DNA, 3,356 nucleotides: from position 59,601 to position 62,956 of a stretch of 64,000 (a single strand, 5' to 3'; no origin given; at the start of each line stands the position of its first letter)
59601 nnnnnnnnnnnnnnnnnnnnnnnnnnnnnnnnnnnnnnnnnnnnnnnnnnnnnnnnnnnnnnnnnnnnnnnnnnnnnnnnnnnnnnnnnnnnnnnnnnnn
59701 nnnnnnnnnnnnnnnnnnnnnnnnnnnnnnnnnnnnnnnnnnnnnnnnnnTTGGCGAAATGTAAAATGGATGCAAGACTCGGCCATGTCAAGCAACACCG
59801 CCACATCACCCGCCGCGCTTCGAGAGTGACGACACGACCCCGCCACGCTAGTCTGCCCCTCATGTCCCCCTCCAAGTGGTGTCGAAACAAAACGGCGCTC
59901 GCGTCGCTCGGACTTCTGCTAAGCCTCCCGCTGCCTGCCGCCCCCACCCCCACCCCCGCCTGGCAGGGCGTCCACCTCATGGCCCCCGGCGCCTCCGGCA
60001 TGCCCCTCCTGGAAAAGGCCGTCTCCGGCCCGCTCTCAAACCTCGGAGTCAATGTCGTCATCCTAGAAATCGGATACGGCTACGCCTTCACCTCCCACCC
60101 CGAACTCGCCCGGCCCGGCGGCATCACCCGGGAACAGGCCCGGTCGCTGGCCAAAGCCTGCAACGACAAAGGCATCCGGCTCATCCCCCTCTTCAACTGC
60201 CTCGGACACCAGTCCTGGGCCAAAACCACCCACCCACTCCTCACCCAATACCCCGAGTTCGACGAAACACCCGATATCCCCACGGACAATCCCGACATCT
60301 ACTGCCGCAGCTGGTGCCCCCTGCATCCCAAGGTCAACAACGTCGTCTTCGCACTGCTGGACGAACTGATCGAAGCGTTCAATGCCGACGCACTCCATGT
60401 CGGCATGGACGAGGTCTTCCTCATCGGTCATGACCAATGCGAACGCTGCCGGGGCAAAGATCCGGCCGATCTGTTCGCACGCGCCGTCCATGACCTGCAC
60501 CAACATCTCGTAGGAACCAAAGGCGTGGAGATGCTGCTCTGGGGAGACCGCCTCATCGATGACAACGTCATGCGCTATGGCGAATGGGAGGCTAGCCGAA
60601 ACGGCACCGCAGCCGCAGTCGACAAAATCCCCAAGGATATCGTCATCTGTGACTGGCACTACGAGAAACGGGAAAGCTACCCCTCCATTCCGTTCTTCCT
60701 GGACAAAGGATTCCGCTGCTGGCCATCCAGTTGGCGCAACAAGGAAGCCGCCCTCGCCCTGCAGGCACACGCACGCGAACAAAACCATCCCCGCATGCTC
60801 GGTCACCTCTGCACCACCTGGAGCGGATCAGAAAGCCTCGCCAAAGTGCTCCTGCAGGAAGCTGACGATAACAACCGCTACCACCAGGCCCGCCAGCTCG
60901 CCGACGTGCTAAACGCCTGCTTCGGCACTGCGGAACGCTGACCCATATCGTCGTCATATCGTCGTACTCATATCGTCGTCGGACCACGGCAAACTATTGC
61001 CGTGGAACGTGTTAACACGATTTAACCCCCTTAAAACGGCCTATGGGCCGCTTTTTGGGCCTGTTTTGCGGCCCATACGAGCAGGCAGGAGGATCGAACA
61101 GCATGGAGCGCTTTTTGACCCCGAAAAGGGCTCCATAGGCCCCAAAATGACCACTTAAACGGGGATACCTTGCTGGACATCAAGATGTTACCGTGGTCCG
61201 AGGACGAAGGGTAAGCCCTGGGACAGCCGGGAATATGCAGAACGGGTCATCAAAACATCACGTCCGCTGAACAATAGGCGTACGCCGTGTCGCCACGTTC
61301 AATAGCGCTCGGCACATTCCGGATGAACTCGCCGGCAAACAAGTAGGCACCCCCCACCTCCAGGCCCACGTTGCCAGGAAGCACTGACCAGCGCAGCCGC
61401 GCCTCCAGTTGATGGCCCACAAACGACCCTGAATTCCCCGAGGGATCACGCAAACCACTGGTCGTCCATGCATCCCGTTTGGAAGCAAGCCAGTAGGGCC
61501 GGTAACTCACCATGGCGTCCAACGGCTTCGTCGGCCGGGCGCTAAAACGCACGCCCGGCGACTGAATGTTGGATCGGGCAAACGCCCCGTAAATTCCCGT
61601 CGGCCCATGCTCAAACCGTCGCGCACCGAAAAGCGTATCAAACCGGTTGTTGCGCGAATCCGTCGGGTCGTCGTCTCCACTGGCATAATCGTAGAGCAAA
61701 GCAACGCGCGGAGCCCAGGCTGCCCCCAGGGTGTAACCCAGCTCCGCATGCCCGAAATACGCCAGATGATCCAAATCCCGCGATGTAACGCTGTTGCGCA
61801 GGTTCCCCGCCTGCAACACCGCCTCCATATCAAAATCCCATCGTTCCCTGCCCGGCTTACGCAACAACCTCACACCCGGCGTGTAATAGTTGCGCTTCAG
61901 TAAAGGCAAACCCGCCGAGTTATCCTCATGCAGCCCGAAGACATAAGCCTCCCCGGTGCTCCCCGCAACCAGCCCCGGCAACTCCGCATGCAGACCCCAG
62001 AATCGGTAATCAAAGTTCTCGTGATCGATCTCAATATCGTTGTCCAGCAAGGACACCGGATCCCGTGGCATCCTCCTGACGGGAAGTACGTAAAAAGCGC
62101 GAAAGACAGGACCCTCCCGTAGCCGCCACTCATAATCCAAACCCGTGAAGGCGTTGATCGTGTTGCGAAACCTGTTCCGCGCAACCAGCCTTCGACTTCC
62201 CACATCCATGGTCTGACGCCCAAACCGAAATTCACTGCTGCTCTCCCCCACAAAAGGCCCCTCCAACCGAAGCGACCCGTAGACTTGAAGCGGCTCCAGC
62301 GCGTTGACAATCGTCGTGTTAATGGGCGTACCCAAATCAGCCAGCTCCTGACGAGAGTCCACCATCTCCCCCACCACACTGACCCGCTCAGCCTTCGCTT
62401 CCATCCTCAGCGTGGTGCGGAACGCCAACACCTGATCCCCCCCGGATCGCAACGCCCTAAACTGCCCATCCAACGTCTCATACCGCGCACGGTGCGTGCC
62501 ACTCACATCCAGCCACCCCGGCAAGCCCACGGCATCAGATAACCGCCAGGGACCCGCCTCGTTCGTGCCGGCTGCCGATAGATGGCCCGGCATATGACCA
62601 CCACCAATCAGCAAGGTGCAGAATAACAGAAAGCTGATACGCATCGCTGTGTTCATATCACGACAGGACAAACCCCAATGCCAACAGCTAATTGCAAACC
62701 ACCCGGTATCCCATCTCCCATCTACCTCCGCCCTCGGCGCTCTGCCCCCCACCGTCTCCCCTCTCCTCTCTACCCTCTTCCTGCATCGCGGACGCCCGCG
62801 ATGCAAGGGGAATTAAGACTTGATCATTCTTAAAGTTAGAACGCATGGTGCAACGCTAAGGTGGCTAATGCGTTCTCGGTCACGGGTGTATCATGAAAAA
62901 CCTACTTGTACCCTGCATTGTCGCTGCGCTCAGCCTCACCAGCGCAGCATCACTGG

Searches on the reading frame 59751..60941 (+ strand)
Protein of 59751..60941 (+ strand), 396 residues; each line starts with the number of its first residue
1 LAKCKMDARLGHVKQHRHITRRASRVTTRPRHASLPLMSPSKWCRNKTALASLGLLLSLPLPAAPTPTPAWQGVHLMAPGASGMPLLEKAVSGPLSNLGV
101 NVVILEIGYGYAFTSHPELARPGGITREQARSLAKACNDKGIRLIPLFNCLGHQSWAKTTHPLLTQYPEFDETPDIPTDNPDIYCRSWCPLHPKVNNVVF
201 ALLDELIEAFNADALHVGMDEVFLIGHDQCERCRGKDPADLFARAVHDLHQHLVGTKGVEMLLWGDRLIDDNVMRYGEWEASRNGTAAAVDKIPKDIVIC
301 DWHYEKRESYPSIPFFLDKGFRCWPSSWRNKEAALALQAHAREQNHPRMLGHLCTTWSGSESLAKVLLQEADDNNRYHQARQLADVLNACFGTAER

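Call 3: search_protein_families(library=pfam, proteins=[window:59751-60941:+], max_evalue=0.001)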
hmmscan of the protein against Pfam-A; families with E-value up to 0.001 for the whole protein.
window:59751-60941:+ (396 aa): 1 family
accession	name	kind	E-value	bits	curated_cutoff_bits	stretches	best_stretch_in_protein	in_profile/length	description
PF00728.28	Glyco_hydro_20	-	6.8e-10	39.2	22.3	1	123-303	73-240/348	Glycosyl hydrolase family 20, catalytic domain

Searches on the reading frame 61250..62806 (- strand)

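Call 3: search_protein_families(library=pfam, proteins=[window:61250-62806:-], max_evalue=0.001)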
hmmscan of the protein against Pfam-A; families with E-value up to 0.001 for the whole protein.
window:61250-62806:- (518 aa): 1 family
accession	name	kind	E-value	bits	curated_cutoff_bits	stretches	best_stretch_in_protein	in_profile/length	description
PF13372.12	Alginate_exp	-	4e-48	164.6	25.2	1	98-500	2-386/395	Alginate export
